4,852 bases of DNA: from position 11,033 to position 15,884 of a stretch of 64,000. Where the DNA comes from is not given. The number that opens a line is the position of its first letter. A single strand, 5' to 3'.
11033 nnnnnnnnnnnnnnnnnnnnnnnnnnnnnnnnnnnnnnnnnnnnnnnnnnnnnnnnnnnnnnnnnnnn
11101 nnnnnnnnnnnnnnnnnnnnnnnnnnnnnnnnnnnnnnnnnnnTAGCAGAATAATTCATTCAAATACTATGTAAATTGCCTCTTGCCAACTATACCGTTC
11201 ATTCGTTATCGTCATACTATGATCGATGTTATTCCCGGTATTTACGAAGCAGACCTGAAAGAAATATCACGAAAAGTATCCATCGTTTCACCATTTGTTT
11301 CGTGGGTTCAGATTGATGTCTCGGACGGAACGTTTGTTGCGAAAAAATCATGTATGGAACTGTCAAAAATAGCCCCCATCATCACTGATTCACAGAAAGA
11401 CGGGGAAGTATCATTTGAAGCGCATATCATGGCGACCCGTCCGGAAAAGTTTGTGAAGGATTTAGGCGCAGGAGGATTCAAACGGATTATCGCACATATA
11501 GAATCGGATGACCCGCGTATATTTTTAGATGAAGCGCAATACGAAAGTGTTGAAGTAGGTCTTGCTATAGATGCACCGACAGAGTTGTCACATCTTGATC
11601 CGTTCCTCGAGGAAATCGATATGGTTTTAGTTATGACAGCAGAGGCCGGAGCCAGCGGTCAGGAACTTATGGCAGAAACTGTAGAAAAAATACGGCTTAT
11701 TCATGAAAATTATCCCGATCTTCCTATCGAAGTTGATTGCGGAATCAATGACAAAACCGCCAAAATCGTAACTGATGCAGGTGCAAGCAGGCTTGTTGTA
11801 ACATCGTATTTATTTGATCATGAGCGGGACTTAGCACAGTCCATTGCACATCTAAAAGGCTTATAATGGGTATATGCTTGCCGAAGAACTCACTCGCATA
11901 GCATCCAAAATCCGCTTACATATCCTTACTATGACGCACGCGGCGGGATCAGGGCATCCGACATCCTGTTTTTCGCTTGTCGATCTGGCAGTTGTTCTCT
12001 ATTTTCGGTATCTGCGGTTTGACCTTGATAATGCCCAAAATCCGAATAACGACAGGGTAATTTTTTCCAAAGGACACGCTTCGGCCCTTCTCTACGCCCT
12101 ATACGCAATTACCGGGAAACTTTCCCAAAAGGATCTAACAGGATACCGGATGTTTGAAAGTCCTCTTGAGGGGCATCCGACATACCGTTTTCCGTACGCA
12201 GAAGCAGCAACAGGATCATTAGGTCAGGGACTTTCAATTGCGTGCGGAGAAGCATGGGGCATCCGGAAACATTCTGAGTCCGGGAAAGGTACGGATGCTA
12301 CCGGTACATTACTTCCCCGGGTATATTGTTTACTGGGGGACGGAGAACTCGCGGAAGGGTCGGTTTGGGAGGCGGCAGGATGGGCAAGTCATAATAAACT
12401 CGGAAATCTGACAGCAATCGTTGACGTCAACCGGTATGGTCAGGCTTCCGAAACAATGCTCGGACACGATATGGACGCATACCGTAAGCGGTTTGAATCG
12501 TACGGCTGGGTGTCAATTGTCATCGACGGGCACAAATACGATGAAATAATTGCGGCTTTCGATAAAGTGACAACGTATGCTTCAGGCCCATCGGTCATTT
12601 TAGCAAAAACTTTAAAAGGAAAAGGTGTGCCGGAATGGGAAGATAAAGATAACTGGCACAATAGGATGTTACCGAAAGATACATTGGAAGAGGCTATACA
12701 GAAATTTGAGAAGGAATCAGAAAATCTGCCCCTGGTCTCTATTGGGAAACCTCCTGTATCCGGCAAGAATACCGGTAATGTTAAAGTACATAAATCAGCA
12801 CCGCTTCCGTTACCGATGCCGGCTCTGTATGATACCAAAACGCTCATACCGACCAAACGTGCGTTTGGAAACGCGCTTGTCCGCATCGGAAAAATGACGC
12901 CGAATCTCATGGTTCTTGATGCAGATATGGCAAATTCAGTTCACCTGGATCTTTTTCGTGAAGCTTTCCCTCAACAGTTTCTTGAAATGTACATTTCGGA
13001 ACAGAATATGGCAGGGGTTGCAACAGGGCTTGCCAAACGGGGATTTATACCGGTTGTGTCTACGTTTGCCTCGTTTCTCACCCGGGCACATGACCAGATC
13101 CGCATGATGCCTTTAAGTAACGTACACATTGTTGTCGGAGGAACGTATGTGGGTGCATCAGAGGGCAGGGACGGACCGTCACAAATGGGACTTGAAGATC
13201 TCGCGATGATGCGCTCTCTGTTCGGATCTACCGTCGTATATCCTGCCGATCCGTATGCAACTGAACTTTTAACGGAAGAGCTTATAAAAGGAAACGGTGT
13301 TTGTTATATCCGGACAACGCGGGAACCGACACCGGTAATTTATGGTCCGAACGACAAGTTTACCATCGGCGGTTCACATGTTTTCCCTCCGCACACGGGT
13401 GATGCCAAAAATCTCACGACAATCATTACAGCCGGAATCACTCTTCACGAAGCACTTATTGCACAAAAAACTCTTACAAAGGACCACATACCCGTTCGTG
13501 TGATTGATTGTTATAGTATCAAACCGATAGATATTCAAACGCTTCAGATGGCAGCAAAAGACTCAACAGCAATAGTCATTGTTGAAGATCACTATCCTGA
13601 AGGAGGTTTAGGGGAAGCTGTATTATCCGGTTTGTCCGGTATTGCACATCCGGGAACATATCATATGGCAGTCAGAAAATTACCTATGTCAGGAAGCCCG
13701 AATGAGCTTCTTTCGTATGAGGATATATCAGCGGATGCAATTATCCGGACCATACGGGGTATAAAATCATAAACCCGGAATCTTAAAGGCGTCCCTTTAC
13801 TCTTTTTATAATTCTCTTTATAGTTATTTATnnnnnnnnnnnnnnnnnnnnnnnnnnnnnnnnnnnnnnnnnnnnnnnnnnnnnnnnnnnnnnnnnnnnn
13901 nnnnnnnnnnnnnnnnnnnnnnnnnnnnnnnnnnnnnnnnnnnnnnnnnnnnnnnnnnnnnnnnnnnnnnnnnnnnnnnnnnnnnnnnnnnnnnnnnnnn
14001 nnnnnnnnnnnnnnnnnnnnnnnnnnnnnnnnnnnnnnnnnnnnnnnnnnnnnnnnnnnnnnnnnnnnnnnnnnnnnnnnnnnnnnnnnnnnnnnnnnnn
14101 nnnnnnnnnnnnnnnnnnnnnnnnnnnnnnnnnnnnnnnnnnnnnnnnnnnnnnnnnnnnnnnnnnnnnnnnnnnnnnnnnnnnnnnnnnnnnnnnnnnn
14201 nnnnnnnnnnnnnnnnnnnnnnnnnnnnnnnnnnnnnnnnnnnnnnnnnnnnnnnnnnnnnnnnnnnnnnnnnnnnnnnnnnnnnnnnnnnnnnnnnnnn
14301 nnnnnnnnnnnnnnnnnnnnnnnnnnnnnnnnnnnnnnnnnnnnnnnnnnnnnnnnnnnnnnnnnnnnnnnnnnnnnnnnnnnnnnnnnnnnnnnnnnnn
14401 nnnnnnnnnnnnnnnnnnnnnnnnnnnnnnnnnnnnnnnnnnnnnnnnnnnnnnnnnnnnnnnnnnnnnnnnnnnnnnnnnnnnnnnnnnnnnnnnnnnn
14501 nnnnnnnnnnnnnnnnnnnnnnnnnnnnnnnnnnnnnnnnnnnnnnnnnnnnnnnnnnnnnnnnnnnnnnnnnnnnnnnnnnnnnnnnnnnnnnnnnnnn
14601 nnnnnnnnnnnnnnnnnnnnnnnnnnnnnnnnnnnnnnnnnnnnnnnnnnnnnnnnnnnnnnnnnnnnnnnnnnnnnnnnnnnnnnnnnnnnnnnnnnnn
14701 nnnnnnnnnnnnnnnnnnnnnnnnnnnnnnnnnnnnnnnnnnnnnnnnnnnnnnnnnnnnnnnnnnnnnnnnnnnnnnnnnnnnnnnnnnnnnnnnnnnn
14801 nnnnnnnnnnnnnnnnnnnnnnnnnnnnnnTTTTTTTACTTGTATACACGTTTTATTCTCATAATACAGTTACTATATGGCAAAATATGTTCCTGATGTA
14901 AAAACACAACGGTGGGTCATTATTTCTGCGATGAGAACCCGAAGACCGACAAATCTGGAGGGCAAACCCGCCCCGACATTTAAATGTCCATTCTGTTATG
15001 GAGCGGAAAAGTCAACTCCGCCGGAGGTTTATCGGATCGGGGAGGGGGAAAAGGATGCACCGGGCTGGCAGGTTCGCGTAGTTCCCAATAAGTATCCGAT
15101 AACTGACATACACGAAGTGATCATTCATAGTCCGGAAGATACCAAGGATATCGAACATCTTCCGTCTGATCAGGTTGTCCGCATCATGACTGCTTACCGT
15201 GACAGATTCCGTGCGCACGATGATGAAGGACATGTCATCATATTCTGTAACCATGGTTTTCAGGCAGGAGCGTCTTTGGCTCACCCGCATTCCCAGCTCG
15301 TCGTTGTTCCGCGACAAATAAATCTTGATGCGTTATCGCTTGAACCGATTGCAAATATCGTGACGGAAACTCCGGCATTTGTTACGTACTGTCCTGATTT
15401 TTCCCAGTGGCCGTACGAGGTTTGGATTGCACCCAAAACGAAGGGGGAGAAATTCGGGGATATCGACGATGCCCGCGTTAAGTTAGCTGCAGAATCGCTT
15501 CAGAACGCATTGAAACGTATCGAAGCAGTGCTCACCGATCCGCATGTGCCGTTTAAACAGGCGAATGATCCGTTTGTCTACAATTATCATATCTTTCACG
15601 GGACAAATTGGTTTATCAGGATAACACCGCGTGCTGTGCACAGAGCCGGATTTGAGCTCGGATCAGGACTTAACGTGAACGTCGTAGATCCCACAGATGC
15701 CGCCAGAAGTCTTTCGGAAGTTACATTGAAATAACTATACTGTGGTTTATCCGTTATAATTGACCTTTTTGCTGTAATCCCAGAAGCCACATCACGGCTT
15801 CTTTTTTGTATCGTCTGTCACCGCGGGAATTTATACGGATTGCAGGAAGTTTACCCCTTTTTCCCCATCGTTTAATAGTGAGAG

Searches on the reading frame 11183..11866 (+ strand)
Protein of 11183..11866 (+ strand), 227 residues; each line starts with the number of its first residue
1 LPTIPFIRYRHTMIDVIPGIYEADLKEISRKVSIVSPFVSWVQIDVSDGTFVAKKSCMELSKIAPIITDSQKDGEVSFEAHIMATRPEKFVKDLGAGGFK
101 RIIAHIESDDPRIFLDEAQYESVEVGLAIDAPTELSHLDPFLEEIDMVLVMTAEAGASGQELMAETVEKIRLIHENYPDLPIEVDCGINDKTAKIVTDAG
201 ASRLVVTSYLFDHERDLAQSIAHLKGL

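Call 81: search_protein_families(library=pfam, proteins=[window:11183-11866:+], max_evalue=0.0001)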
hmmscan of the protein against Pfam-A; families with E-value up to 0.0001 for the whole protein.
window:11183-11866:+ (227 aa): 1 family
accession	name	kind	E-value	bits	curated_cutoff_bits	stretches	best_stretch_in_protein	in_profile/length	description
PF00834.25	Ribul_P_3_epim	-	4e-29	101.9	21.1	1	16-211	2-198/198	Ribulose-phosphate 3 epimerase family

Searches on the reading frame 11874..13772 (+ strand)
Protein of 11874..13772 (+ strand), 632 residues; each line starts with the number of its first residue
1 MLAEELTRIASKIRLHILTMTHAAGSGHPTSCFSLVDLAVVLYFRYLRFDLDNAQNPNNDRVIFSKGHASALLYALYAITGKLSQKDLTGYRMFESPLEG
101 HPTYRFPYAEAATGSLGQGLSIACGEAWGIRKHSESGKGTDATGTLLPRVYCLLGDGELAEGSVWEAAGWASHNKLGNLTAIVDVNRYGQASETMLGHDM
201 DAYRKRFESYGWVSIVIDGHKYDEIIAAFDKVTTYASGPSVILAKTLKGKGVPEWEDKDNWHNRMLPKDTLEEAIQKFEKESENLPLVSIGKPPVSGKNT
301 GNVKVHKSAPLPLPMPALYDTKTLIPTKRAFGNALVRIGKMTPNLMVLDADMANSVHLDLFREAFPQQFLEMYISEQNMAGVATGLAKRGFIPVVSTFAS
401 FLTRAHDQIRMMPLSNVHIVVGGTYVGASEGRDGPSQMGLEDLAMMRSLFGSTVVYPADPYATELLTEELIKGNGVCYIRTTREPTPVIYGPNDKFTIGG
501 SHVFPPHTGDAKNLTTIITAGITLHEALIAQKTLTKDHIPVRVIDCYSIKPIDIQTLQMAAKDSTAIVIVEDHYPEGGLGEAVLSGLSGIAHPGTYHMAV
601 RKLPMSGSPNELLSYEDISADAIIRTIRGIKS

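Call 64: search_protein_families(library=pfam, proteins=[window:11874-13772:+], max_evalue=0.001)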
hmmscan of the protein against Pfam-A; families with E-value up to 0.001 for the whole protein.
window:11874-13772:+ (632 aa): 4 families
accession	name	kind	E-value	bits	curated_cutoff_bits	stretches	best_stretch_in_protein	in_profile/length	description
PF00456.26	Transketolase_N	-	2.3e-44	152.2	22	1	8-278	4-275/334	Transketolase, thiamine diphosphate binding domain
PF02779.29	Transket_pyr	-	8.6e-37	126.9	27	1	326-484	4-170/174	Transketolase, pyrimidine binding domain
PF02780.25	Transketolase_C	-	1.1e-20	74.2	25.9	1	515-623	12-124/124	Transketolase, C-terminal domain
PF13292.11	DXP_synthase_N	-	4.9e-06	26.4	21.2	1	3-186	15-171/274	1-deoxy-D-xylulose-5-phosphate synthase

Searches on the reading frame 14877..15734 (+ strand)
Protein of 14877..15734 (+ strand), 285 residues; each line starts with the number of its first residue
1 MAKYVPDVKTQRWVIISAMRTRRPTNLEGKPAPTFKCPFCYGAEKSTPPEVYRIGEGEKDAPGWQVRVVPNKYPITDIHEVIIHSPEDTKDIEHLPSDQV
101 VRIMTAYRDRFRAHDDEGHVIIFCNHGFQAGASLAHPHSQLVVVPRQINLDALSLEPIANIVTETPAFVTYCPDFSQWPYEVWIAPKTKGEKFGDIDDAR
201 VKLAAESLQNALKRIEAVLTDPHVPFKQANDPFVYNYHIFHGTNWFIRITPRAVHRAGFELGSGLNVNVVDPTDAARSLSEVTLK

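Call 81: search_protein_families(library=pfam, proteins=[window:14877-15734:+], max_evalue=0.0001)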
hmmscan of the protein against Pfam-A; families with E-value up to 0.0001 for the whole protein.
window:14877-15734:+ (285 aa): 2 families
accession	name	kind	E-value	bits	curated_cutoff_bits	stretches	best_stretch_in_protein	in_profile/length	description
PF01087.27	GalP_UDP_transf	-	5.5e-06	27.4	22.1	1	80-141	113-177/184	Galactose-1-phosphate uridyl transferase, N-terminal domain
PF16268.10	DUF4921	-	5.9e-06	25.9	28.5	0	105-145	209-249/425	Domain of unknown function (DUF4921)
